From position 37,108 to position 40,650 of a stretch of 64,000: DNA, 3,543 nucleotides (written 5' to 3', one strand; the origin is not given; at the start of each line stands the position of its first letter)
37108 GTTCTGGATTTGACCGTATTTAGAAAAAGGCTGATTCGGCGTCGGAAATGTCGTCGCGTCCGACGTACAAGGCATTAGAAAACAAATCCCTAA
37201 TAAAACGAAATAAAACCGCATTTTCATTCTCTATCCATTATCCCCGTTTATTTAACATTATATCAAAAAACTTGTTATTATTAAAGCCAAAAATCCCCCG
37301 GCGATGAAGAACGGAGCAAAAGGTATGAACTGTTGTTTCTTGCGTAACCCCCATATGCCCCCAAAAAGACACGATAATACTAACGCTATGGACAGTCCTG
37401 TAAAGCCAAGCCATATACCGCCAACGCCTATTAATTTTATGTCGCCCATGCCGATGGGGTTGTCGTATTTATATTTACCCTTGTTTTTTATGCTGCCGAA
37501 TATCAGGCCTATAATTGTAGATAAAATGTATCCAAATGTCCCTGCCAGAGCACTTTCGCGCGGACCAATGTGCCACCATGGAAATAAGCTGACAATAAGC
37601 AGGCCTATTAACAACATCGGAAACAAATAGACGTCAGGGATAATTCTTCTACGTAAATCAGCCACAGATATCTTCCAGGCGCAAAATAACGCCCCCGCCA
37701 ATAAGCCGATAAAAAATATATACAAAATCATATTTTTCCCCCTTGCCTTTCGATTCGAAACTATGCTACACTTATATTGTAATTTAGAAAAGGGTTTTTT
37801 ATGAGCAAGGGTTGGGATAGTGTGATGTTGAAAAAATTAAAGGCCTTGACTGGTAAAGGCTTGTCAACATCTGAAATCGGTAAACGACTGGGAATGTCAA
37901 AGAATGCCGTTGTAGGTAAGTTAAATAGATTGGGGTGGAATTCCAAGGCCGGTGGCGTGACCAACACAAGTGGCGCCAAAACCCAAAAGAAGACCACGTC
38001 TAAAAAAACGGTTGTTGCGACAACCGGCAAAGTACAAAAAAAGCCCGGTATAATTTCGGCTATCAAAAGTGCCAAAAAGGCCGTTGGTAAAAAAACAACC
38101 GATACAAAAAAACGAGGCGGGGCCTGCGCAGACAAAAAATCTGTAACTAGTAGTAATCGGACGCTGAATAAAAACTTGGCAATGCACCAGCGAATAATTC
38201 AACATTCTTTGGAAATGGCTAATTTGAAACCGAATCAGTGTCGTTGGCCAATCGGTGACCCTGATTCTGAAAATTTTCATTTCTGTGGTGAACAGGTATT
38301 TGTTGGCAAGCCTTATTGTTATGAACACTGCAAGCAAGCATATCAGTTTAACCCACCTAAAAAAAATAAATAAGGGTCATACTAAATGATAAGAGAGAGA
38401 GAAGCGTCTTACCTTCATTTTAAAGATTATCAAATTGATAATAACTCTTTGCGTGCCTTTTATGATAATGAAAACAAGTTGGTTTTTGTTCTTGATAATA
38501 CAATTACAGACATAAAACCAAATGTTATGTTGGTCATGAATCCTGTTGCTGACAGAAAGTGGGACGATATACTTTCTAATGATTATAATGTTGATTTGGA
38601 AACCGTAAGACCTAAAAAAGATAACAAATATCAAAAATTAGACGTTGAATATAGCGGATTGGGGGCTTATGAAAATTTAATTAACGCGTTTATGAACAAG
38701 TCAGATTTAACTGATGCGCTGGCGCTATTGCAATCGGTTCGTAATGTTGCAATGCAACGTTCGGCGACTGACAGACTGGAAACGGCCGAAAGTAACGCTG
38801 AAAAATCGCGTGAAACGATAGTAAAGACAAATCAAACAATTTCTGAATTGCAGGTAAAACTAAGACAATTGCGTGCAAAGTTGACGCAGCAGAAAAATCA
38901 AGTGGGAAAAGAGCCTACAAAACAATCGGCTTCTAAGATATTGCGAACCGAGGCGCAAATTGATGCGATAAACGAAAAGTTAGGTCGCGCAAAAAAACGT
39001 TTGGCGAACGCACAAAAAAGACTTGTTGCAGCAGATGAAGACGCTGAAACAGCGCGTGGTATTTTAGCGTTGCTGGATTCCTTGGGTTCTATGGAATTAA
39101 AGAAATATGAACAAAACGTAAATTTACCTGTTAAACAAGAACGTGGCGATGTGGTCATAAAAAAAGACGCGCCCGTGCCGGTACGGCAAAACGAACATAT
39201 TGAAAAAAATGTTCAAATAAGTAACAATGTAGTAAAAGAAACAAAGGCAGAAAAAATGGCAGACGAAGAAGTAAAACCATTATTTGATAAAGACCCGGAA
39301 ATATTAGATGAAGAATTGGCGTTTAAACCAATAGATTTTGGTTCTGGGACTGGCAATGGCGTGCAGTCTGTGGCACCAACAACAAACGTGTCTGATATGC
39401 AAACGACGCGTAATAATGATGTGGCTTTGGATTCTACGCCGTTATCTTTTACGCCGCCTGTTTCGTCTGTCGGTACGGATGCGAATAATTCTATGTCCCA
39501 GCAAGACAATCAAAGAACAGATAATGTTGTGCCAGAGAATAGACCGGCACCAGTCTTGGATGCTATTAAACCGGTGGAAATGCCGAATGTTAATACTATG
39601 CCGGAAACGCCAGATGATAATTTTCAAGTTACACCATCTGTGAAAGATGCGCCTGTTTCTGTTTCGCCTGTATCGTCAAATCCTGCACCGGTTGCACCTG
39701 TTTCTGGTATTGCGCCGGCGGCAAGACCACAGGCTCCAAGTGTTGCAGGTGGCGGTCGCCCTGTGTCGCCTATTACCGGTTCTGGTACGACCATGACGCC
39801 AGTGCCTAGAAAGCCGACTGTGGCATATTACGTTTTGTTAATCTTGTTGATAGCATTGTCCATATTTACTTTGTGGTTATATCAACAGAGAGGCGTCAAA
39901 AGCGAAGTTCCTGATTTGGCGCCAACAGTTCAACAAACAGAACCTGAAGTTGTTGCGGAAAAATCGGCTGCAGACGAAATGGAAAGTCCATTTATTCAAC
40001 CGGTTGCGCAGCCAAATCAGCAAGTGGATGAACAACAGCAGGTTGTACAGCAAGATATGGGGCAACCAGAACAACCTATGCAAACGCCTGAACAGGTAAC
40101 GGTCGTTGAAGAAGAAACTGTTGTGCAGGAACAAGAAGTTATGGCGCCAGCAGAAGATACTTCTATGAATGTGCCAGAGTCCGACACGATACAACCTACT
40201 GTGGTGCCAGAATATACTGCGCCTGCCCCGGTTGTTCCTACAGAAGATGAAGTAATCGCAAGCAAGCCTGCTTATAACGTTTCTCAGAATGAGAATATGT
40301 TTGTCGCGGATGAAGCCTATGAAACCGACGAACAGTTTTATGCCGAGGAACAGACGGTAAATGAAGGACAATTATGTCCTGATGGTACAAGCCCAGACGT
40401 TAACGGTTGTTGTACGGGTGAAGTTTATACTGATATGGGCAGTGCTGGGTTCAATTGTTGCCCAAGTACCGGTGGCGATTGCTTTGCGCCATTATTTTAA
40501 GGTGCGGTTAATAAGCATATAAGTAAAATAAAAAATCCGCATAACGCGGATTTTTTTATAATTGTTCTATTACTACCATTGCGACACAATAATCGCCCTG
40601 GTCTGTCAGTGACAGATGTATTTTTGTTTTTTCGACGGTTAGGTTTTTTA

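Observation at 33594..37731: Orphan A24 prepilin-type peptidase heading an operon of three unrecognisable exported proteins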

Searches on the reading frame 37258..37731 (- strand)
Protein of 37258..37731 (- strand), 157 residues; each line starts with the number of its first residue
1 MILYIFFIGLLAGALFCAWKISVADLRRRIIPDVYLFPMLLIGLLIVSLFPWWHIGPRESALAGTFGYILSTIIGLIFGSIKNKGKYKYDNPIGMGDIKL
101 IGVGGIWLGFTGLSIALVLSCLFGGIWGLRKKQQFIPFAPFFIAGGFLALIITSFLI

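Call 4: search_protein_families(library=pfam, proteins=[window:37258-37731:-], max_evalue=1)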
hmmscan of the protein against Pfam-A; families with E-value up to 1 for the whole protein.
window:37258-37731:- (157 aa): 1 family
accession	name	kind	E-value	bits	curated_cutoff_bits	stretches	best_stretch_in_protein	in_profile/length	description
PF01478.23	Peptidase_A24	-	3.2e-15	56.9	26.5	1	16-129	5-104/104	Type IV leader peptidase family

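Call 5: search_protein_families(library=ncbifam, proteins=[window:37258-37731:-], max_evalue=1)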
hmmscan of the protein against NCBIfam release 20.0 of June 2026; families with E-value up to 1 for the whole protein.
window:37258-37731:- (157 aa): 1 family
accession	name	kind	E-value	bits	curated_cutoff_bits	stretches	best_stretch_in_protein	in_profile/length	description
NF007826.0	PRK10535.1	equivalog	0.04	12.2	966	1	40-84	592-634/648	macrolide ABC transporter ATP-binding protein/permease MacB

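Call 37: search_solved_structures(query=window:37258-37731:-, max_evalue=10, show_alignments=2)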
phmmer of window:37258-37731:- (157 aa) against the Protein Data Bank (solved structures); distinct sequences matched with E-value up to 10: 2.
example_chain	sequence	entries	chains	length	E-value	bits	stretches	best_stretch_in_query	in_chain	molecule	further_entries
6qph_4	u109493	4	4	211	0.064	16.5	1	36-104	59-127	Lhc4 | Chlorophyll a-b binding protein, Lhca4 | Lhca4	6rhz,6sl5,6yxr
6m5y_A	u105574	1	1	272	0.24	14.6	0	117-144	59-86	Galectin-1,Galectin-1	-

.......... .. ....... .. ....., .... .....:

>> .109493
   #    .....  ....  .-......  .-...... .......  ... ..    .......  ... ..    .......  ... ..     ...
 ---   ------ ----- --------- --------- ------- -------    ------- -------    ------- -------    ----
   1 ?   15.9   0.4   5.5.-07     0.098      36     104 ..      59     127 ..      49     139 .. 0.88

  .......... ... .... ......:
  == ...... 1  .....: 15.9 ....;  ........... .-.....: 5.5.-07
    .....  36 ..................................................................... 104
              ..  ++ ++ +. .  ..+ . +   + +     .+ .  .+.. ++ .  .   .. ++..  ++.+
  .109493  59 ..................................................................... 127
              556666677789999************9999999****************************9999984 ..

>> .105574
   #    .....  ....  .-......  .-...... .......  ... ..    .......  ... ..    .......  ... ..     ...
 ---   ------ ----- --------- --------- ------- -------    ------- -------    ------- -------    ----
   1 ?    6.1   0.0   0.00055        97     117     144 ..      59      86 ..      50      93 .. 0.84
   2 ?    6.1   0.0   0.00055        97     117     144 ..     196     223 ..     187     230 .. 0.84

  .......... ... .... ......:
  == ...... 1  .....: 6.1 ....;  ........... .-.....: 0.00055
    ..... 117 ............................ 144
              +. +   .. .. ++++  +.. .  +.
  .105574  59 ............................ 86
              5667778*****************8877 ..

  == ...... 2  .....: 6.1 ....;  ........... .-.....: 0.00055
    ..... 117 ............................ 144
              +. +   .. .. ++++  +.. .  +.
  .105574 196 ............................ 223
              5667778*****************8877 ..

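Call 45: search_protein_families(library=padloc, proteins=[window:37258-37731:-], max_evalue=0.1)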
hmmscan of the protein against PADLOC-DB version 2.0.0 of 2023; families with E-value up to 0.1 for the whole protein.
window:37258-37731:- (157 aa): 0 families

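Call 55: search_dna_similar(query=window:37258-37731:-, collection=plasmids, mode=protein, max_evalue=0.001, max_rows=15)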
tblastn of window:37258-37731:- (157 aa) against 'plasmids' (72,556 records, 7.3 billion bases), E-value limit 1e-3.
Records with a match: 49; places in all: 49; records where one place covers at least 80% of the query: 31.
Best place of each record, by identity: <60% 49.
By first word of the organism name: Escherichia 18; Aliiroseovarius 8; Sulfitobacter 7; Pseudomonas 6; Vibrio 4; Paenibacillus 3; Paraburkholderia 2; Pantoea 1.
By predicted mobility (MOB-suite, as given by PLSDB): non-mobilizable 34; mobilizable 11; conjugative 4.
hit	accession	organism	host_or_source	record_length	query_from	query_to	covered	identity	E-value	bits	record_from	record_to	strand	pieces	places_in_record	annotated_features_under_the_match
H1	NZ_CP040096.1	Pantoea sp. SO10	whole organism,soil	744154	11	156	93%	30.6%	3e-4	47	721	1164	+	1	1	none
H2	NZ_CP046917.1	Paraburkholderia acidisoli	cell culture,forest soil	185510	9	154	93%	29.9%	8e-5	49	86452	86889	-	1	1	A24 family peptidase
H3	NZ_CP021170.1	Paenibacillus bovis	mixed culture,yak milk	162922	22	152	83%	32.8%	9e-5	49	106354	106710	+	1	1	none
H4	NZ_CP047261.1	Pseudomonas syringae pv. maculicola str. ES4326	-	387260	15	150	87%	31.3%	3e-7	56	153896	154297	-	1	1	A24 family peptidase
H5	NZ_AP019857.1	Escherichia coli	Homo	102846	21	148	82%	30.6%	4e-4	47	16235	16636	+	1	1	A24 family peptidase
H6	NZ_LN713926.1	Pseudomonas fluorescens SBW25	-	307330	25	151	81%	30.6%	8e-4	46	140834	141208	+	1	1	A24 family peptidase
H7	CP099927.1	Vibrio parahaemolyticus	Anadara tuberculosa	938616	18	152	86%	28.8%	3e-5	50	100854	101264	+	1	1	A24 family peptidase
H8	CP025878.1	Escherichia coli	Homo sapiens,stool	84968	5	153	95%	25.9%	2e-4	47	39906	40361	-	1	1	none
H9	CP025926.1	Escherichia coli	Homo sapiens,stool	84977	5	153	95%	25.9%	2e-4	47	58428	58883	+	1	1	none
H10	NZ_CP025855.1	Escherichia coli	Homo sapiens,stool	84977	5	153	95%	25.9%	2e-4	47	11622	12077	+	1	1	A24 family peptidase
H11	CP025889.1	Escherichia coli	Homo sapiens,stool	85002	5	153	95%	25.9%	2e-4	47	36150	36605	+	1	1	none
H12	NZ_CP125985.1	Pseudomonas rhodesiae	cell culture,brewery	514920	25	150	80%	30.3%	7e-6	52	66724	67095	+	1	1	A24 family peptidase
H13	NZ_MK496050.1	Pseudomonas sp.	-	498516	25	150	80%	30.2%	7e-6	52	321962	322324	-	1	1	A24 family peptidase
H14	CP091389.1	Escherichia coli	Homo sapiens,human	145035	5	153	95%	25.3%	2e-4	47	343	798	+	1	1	prepilin peptidase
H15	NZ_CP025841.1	Escherichia coli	-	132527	5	153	95%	25.3%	3e-4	47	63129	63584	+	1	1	A24 family peptidase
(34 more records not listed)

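Call 65: find_related_loci(query=A4, collection=metagenome_contigs, flank=10000)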
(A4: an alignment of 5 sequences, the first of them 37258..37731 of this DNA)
Query A4 (157 aa) in metagenome_contigs; peptide patterns used: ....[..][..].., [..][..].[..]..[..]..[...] (x = any residue, [..] = any of these).
428 stretches matched a pattern; 233 encode a relative of the query (tblastn E <= 1e-3); the best 80 are kept; 80 distinct loci.
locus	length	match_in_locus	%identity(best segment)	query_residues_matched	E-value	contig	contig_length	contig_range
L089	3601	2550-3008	65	1-157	5e-57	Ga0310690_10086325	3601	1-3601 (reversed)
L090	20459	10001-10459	62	1-157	2e-55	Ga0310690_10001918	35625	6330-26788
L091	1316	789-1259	57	1-157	1e-57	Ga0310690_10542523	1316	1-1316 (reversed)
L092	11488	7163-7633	57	1-157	1e-54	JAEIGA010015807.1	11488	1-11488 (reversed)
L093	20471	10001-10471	58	1-157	3e-54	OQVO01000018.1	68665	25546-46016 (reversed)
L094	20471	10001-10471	58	1-157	3e-54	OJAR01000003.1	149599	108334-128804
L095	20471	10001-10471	57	1-157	3e-54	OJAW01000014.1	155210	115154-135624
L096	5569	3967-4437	57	1-157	5e-54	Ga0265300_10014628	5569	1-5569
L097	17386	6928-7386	60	1-157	3e-54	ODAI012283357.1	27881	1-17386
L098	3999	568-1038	57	1-157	4e-54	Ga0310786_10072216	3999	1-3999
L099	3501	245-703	59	1-157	7e-54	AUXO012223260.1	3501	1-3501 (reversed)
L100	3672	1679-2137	59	1-157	7e-54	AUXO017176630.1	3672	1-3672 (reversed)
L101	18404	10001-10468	57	1-157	6e-53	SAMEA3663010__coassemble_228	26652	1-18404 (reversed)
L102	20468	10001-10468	57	1-157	7e-53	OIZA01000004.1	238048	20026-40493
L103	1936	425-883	57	1-157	1e-53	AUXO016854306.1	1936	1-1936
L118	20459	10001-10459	56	1-157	2e-51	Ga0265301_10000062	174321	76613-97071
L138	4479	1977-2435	55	1-157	4e-49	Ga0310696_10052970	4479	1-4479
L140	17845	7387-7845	54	1-157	5e-49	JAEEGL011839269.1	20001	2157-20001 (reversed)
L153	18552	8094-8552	54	1-157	1e-48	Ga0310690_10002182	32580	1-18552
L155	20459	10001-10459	55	1-157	3e-48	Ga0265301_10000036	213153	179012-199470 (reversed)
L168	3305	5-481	56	1-157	2e-47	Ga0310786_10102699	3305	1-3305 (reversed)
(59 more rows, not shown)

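Call 77: search_protein_families(library=pfam, proteins=[L138:2442-4478:+, L118:10467-12254:+, L168:507-2402:+, L153:8560-10395:+, L155:10458-12269:+, L140:7852-9486:+], max_evalue=0.01)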
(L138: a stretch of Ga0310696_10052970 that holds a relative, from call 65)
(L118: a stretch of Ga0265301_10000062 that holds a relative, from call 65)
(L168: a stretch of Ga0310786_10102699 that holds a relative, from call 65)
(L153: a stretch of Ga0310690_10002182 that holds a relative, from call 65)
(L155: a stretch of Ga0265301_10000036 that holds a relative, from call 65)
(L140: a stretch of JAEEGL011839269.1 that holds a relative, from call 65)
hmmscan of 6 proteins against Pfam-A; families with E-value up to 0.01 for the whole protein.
L138:2442-4478:+ (679 aa): 0 families

L118:10467-12254:+ (596 aa): 0 families

L168:507-2402:+ (632 aa): 1 family
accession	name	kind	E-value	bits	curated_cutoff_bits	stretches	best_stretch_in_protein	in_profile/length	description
PF09479.16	Flg_new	-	0.00061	20.3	27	1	268-342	2-65/65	Listeria-Bacteroides repeat domain (List_Bact_rpt)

L153:8560-10395:+ (612 aa): 0 families

L155:10458-12269:+ (604 aa): 0 families

L140:7852-9486:+ (545 aa): 0 families

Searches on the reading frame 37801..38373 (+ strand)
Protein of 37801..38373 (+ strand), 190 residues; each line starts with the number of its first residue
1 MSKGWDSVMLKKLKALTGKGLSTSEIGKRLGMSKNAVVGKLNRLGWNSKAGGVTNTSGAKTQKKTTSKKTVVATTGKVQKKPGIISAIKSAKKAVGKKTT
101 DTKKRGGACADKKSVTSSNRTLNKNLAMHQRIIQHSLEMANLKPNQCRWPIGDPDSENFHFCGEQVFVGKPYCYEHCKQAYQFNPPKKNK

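Call 4: search_protein_families(library=pfam, proteins=[window:37801-38373:+], max_evalue=1)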
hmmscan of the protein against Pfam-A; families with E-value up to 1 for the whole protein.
window:37801-38373:+ (190 aa): 10 families
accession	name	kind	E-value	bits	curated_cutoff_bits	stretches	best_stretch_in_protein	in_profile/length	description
PF07750.17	GcrA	-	1.3e-28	100.8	26.9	1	5-185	3-149/155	GcrA cell cycle regulator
PF08279.18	HTH_11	-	0.038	14.3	25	1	9-44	5-39/55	HTH domain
PF12802.13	MarR_2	-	0.045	14.4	27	1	19-44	17-44/61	MarR family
PF01522.26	Polysacc_deac_1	-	0.079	13.4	23.1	1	63-155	29-109/124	Polysaccharide deacetylase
PF18024.7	HTH_50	-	0.085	13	27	1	22-45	25-48/50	Helix-turn-helix domain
PF13384.12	HTH_23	-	0.14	12.5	24.6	1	19-37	16-34/50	Homeodomain-like domain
PF08281.18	Sigma70_r4_2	-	0.15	12.2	25.7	1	19-37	25-43/54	Sigma-70, region 4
PF04545.22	Sigma70_r4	-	0.18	11.8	24.1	1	18-37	18-37/50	Sigma-70, region 4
PF12840.13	HTH_20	-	0.2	12.1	27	1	13-37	10-35/51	Helix-turn-helix domain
PF07638.17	Sigma70_ECF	-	0.26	11.6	21.1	0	11-38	142-169/185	ECF sigma factor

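Call 5: search_protein_families(library=ncbifam, proteins=[window:37801-38373:+], max_evalue=1)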
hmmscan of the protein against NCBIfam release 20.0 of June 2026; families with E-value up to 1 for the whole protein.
window:37801-38373:+ (190 aa): 1 family
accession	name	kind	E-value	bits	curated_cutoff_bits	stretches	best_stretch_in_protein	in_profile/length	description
NF050816.1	sig70cofacGcrA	equivalog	1.9e-20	73.9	280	1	4-189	2-158/173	cell cycle sigma 70 cofactor GcrA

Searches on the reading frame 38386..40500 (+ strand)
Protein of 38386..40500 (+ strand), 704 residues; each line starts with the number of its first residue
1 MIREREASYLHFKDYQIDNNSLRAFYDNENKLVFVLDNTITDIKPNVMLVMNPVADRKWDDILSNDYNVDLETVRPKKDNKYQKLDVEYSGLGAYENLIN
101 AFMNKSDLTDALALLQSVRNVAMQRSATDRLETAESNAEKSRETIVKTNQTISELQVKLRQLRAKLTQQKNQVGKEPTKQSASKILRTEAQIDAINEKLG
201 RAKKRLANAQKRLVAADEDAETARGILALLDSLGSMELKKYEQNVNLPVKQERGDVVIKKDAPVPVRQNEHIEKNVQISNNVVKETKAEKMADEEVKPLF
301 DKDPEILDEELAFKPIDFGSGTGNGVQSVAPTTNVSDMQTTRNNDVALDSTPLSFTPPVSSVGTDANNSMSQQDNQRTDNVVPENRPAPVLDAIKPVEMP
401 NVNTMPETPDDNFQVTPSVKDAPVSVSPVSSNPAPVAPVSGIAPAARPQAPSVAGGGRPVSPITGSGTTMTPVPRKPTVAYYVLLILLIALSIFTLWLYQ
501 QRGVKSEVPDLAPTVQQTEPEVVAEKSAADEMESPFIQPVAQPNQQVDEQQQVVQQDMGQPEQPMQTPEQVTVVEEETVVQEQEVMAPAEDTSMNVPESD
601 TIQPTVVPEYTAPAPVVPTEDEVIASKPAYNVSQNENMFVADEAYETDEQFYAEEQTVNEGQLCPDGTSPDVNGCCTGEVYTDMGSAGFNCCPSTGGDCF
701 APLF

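Call 4: search_protein_families(library=pfam, proteins=[window:38386-40500:+], max_evalue=1)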
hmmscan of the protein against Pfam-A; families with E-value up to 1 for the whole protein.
window:38386-40500:+ (704 aa): 7 families
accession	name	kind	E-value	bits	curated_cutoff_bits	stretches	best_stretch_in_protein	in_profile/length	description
PF08700.17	VPS51_Exo84_N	-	0.051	14.1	24.2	1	137-175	45-83/87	Vps51/EXO84/COG1 N-terminal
PF18425.6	CspB_prodomain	-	0.17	12.3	25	0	111-162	6-52/89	Csp protease B prodomain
PF01923.23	Cob_adeno_trans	-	0.35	11.3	24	1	144-216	50-123/171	Cobalamin adenosyltransferase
PF14362.11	DUF4407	-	0.52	10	31.3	0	129-224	120-215/297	Domain of unknown function (DUF4407)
PF04504.20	GeBP-like_DBD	-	0.54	11.4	29.5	0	109-181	8-79/94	Glabrous-enhancer-binding protein-like family, DBD domain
PF09486.15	HrpB7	-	0.81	10.5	29.7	1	155-223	91-152/157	Bacterial type III secretion protein (HrpB7)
PF10779.14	XhlA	-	0.86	10.3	34.7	0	195-224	2-31/67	Haemolysin XhlA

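Call 5: search_protein_families(library=ncbifam, proteins=[window:38386-40500:+], max_evalue=1)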
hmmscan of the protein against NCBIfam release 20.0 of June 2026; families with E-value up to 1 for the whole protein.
window:38386-40500:+ (704 aa): 2 families
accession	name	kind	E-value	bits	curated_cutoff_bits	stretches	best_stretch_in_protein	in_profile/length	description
NF045487.1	ASRP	equivalog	0.015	13.9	300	1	126-223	359-448/593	archaea-specific SMC-related protein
TIGR02680.1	TIGR02680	hypoth_equivalog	0.051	11.3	462.85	1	121-221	877-976/1356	TIGR02680 family protein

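Call 17: search_protein_families(library=phrogs, proteins=[window:38386-40500:+], max_evalue=0.1)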
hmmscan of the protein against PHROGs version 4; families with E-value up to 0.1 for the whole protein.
window:38386-40500:+ (704 aa): 0 families

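Call 45: search_protein_families(library=padloc, proteins=[window:38386-40500:+], max_evalue=0.1)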
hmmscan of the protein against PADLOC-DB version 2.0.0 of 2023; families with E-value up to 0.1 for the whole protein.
window:38386-40500:+ (704 aa): 3 families
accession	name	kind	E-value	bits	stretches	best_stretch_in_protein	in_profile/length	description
PDLC00553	JetC2|JetC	-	5e-06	22.7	1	116-226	865-974/1361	DUF3584 domain; MukB-like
PDLC02747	PbeC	-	0.0021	15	1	128-245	386-502/632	PbeC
PDLC00550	JetC2|JetC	-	0.091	8.4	0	109-248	847-987/1355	DUF3584 domain; MukB-like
